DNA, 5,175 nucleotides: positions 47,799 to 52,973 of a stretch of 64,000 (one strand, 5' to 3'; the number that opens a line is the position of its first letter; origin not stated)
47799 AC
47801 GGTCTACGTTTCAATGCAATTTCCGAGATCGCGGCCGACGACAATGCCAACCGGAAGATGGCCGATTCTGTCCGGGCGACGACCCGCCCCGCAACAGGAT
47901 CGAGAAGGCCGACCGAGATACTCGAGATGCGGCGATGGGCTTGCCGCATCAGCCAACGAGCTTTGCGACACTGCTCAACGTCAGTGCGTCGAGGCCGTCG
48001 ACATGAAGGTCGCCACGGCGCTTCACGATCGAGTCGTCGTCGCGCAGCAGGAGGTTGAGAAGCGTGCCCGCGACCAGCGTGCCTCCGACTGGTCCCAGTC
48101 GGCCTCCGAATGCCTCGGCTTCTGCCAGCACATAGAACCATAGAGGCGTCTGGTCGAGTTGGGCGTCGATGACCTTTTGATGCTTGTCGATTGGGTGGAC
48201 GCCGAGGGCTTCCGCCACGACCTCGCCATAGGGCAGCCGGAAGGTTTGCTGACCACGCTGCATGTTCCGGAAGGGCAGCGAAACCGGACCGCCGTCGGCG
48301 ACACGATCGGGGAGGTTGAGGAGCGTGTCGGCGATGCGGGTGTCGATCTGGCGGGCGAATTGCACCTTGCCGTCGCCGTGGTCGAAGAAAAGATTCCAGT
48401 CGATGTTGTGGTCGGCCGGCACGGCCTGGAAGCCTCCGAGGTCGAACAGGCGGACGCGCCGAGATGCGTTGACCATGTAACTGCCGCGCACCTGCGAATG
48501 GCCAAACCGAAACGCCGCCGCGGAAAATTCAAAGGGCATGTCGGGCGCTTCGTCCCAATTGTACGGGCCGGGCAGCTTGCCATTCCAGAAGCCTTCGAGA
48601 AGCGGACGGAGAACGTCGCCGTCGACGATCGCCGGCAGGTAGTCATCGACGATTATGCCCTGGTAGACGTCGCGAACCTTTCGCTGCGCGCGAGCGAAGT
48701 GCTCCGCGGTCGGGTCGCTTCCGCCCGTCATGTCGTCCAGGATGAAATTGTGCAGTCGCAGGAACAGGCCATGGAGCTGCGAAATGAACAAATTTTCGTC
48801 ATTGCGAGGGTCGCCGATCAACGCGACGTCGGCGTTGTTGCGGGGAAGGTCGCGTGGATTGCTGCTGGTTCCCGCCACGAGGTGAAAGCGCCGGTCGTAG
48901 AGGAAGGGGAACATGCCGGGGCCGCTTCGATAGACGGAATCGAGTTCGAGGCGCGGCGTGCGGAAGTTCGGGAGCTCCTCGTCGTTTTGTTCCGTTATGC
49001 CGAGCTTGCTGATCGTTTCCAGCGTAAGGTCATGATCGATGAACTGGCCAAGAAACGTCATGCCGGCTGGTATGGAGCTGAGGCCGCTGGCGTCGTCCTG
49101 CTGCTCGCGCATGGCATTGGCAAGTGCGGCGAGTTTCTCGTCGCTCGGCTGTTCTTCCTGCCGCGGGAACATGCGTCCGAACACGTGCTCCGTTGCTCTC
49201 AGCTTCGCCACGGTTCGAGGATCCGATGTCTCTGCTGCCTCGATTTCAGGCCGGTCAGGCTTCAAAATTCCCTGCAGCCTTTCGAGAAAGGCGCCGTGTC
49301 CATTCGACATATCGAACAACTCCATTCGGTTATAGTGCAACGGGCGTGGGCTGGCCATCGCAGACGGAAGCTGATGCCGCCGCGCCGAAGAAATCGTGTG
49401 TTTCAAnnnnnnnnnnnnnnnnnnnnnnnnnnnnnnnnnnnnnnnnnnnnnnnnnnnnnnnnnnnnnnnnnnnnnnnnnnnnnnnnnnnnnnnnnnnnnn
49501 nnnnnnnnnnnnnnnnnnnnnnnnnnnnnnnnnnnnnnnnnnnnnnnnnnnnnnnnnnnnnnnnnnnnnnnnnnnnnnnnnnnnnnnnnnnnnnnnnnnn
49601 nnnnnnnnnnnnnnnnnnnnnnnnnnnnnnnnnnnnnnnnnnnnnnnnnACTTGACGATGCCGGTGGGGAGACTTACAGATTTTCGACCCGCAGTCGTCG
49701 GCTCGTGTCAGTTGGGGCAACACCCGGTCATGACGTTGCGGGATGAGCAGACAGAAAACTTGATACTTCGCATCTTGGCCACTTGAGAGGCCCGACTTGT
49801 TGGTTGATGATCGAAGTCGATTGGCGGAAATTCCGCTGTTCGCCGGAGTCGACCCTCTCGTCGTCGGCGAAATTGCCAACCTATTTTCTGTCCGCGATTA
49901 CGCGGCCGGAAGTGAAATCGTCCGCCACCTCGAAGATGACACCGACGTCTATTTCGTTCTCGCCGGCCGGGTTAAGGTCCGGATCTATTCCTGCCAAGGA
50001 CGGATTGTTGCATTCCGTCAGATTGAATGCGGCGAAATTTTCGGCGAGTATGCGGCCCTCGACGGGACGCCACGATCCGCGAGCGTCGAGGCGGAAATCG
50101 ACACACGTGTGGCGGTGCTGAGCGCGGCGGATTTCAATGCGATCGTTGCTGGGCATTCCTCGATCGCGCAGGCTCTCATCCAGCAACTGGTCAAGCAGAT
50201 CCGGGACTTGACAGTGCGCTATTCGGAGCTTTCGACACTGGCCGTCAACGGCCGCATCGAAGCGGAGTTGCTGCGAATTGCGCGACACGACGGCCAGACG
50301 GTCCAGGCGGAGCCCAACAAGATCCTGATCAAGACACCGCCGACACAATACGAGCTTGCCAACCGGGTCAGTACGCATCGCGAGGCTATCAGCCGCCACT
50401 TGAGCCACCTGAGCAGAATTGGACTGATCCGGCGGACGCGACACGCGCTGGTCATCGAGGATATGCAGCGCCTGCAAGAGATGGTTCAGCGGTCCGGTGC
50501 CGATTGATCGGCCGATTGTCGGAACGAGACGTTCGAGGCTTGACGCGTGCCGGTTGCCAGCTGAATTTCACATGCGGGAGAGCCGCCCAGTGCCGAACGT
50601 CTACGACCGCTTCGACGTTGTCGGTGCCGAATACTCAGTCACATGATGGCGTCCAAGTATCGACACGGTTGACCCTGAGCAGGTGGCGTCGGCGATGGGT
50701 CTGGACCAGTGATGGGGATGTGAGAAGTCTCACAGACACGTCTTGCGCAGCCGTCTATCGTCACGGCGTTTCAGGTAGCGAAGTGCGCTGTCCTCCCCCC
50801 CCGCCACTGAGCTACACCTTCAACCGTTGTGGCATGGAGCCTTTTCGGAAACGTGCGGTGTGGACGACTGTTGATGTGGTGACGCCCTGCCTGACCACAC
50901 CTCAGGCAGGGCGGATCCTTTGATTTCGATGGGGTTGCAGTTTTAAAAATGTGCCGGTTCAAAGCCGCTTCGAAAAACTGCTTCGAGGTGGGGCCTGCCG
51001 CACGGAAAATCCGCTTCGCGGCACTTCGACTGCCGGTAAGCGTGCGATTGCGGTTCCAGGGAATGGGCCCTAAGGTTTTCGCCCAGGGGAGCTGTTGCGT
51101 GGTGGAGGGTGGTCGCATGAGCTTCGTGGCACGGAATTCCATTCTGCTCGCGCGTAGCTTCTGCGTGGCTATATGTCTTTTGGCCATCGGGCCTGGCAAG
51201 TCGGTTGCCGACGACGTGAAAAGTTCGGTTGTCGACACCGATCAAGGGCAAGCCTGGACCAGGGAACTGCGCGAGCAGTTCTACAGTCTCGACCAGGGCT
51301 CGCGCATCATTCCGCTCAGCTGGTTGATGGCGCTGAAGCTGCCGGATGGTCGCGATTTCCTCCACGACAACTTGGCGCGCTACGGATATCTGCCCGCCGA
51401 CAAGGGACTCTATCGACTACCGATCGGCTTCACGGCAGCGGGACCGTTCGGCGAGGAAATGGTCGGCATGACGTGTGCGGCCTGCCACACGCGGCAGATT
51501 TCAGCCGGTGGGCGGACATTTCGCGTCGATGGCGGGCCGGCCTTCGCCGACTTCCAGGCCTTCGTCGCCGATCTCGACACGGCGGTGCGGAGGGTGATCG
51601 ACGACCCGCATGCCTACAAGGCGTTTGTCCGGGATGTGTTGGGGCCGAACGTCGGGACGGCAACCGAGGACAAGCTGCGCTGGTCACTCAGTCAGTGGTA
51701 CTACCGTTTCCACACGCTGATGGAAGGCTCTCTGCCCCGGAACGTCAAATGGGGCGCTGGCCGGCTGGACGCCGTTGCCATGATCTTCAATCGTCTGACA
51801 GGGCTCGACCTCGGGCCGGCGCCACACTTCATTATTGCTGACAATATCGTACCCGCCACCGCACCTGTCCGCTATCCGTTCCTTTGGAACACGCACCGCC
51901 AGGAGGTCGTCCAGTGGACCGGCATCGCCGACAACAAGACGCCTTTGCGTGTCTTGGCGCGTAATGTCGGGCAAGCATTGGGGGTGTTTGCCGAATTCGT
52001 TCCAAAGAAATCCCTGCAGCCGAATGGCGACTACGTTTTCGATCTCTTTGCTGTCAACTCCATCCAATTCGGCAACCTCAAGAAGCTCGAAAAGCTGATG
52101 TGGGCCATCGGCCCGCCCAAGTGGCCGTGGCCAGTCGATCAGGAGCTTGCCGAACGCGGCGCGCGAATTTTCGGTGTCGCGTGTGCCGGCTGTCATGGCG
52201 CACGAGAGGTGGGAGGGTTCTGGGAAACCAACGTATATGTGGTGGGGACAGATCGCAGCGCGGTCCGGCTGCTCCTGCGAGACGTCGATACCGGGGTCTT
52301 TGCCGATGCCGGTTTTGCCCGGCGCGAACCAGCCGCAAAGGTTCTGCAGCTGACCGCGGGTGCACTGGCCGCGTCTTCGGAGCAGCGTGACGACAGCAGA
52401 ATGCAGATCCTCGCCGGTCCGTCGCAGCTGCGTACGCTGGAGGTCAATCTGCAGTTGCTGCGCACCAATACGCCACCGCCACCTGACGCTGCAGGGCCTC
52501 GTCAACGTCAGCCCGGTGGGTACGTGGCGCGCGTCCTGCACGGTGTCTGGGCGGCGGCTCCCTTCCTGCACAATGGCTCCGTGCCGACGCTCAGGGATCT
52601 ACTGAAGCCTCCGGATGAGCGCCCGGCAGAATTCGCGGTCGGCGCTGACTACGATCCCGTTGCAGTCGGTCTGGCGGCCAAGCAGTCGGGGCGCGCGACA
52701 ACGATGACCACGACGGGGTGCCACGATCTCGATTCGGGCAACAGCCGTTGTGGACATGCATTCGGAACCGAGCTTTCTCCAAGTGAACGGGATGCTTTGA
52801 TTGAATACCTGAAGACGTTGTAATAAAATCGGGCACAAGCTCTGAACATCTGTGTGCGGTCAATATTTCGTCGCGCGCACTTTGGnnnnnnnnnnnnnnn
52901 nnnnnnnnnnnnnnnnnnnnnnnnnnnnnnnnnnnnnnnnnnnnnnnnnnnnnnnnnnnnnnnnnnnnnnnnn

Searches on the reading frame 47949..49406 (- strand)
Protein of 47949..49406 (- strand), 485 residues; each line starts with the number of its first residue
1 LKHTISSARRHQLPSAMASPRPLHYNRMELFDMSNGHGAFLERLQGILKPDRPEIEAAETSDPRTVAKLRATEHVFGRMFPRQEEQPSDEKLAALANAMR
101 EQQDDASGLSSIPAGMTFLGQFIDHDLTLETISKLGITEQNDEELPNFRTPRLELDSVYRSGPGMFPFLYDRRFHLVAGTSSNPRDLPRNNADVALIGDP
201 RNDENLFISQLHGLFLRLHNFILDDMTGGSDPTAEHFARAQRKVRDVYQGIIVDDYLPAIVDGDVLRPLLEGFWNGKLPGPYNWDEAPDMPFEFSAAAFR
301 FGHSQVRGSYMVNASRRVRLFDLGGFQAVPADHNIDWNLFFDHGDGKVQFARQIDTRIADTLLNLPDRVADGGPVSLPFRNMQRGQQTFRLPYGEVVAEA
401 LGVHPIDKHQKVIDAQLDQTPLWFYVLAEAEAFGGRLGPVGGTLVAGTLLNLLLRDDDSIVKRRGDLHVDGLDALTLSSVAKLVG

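Call 92: search_protein_families(library=pfam, proteins=[window:47949-49406:-], max_evalue=0.0001)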
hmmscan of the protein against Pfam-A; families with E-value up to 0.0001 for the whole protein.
window:47949-49406:- (485 aa): 1 family
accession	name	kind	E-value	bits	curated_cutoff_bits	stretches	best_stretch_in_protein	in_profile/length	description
PF03098.20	An_peroxidase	-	4.9e-17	62.1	25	1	138-313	163-328/530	Animal haem peroxidase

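Call 93: search_solved_structures(query=window:47949-49406:-, max_evalue=0.01)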
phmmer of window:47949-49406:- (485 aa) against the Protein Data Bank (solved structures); distinct sequences matched with E-value up to 0.01: 6.
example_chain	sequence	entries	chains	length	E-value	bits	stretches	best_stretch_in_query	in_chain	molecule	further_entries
8s6c_A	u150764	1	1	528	4.1e-05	26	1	193-393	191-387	Lactoperoxidase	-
5b72_A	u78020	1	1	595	0.0065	18.7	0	195-308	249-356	Lactoperoxidase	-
6l2j_A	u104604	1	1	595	0.0067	18.7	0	195-308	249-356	Lactoperoxidase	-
6ky7_A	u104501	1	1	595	0.0067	18.7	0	195-308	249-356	Lactoperoxidase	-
5gls_A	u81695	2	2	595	0.0067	18.7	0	195-308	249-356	Lactoperoxidase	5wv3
2ikc_A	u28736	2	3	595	0.0073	18.5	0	197-308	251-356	milk lactoperoxidase | Lactoperoxidase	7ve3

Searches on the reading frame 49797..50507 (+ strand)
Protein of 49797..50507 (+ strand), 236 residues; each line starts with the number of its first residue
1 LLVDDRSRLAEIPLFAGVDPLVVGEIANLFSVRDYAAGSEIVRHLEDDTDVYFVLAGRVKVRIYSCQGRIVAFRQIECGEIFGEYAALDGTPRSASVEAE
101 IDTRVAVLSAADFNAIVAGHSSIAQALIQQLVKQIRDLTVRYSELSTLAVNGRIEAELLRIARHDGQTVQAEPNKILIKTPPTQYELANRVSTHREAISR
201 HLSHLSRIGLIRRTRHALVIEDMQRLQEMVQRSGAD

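Call 3: search_protein_families(library=pfam, proteins=[window:49797-50507:+], max_evalue=0.01)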
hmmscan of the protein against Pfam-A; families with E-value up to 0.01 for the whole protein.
window:49797-50507:+ (236 aa): 7 families
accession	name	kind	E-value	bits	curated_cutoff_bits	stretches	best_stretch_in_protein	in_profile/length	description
PF00027.35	cNMP_binding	-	5e-17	62.1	27.5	1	33-118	2-87/89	Cyclic nucleotide-binding domain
PF13545.12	HTH_Crp_2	-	1.3e-12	47.9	27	1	153-229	2-70/70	Crp-like helix-turn-helix domain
PF01047.28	MarR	-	5.8e-05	23.3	24.6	1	181-216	17-52/59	MarR family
PF25213.1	HVO_A0261_N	-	0.00093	19.5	35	1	177-216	20-59/86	HVO_A0261 N-terminal domain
PF12840.13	HTH_20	-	0.0013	19.1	27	0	186-213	23-50/51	Helix-turn-helix domain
PF12802.13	MarR_2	-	0.0043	17.6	27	0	182-216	21-55/61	MarR family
PF09361.15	Phasin_2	-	0.0049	17.5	24.9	0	95-144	38-87/100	Phasin protein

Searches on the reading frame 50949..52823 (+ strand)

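Call 3: search_protein_families(library=pfam, proteins=[window:50949-52823:+], max_evalue=0.01)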
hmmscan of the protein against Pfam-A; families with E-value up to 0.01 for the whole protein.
window:50949-52823:+ (624 aa): 3 families
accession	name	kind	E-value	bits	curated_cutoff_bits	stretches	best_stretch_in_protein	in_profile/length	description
PF21419.2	RoxA-like_Cyt-c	-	3.7e-18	65.3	26.7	1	524-562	1-38/39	RoxA-like, cytochrome c-like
PF13442.11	Cytochrome_CBB3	-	1.9e-07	31.7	27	0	401-422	3-24/68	Cytochrome C oxidase, cbb3-type, subunit III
PF00034.26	Cytochrom_C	-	7.2e-07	30.9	21.3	0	401-420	1-20/90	Cytochrome c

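Call 5: search_protein_families(library=ncbifam, proteins=[window:50949-52823:+], max_evalue=0.01)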
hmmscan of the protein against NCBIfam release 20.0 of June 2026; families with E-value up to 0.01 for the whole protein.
window:50949-52823:+ (624 aa): 4 families
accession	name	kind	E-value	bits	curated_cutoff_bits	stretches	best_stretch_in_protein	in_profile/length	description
NF040606.1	CytoC_perox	subfamily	1.4e-129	433.7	150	1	103-623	1-524/524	di-heme-cytochrome C peroxidase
NF051462.1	RoxC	equivalog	1.1e-18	66.8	900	2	524-560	652-687/812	putative rubber dioxygenase RoxC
NF050034.1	RoxB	equivalog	1.6e-18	66.5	900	1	522-559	478-514/652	rubber dioxygenase RoxB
NF050033.2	RoxA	exception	1.1e-16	60.6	1000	1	517-560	503-546/673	rubber dioxygenase RoxA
